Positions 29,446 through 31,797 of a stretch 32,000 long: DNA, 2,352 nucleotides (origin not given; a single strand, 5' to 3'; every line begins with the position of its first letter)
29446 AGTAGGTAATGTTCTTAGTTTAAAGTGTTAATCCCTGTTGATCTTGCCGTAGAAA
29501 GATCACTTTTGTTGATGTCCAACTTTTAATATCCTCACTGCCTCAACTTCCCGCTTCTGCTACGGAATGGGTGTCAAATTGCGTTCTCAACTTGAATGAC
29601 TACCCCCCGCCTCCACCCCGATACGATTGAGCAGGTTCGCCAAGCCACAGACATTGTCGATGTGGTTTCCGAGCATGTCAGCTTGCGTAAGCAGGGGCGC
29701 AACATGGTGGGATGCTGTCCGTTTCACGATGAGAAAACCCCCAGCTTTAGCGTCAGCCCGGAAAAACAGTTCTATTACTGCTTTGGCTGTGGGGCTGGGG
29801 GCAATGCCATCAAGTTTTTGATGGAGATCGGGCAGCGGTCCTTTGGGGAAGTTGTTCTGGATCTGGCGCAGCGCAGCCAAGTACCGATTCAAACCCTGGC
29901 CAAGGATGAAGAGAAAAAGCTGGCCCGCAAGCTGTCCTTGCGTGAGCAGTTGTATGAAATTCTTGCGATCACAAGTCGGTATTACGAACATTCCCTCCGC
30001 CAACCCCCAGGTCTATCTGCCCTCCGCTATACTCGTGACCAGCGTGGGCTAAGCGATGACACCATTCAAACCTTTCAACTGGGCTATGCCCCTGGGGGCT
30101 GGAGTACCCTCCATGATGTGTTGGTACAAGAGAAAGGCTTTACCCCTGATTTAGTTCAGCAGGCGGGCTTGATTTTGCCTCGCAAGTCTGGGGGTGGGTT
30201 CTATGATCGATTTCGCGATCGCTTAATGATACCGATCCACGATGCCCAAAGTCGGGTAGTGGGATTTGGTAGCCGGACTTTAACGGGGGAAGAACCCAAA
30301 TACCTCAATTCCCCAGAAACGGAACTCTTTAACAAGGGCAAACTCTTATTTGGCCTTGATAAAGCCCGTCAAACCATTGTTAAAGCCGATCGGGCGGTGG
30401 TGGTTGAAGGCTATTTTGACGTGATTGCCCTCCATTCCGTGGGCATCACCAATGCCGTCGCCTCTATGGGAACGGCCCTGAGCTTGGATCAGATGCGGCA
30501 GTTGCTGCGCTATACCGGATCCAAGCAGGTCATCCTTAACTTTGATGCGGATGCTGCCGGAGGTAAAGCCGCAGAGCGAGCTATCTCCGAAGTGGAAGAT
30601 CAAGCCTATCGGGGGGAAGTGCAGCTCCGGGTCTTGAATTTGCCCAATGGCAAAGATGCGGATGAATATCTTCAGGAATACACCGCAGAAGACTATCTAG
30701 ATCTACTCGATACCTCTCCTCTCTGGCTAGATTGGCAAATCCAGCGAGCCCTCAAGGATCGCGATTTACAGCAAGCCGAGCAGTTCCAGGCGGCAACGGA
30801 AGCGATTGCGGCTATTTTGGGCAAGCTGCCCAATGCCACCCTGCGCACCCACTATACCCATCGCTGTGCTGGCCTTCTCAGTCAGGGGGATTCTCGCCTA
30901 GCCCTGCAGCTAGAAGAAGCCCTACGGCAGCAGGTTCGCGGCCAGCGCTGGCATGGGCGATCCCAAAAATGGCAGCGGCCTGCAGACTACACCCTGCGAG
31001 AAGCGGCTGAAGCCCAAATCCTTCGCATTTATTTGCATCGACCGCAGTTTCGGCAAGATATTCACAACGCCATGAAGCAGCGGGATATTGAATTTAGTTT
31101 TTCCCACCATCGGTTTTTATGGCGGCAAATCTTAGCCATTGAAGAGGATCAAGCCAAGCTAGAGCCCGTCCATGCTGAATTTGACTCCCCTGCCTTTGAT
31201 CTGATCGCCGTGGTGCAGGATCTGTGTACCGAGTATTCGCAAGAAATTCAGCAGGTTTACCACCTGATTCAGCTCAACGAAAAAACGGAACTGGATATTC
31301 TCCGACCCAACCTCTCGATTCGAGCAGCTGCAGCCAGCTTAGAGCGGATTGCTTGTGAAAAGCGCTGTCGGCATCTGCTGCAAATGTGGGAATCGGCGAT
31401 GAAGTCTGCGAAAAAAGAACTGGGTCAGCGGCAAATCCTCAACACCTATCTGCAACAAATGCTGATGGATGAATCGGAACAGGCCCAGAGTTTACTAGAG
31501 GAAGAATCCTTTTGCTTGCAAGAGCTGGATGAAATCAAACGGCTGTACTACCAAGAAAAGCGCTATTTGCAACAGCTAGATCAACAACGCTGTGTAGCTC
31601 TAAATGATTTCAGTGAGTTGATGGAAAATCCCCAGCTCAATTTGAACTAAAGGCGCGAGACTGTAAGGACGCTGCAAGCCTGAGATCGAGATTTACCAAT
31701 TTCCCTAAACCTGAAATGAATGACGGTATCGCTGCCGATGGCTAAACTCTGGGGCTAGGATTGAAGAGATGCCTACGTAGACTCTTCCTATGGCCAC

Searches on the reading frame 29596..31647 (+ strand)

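Call 50: search_protein_families(library=pfam, proteins=[window:29596-31647:+], max_evalue=0.001)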
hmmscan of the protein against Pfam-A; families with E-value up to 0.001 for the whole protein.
window:29596-31647:+ (684 aa): 7 families
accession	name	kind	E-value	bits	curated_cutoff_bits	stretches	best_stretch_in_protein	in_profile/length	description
PF08275.17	DNAG_N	-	6.4e-39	133.4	26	1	129-258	1-128/128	DNA primase catalytic core, N-terminal domain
PF01807.25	Zn_ribbon_DnaG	-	3.3e-38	129.9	24.9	1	8-100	3-95/98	CHC2 zinc finger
PF13155.12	Toprim_2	-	2.1e-23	83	22.1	1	268-359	1-88/88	Toprim-like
PF13662.12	Toprim_4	-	5.2e-19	68.7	25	1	266-334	2-75/85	Toprim domain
PF01751.28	Toprim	-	6.3e-13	49.2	23.1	1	267-339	2-90/96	Toprim domain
PF10410.14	DnaB_bind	-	3.9e-12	46.7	20.6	1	379-432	2-55/56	DnaB-helicase binding domain of primase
PF13362.12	Toprim_3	-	1.2e-08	35.7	27.2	1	267-361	2-91/95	Toprim domain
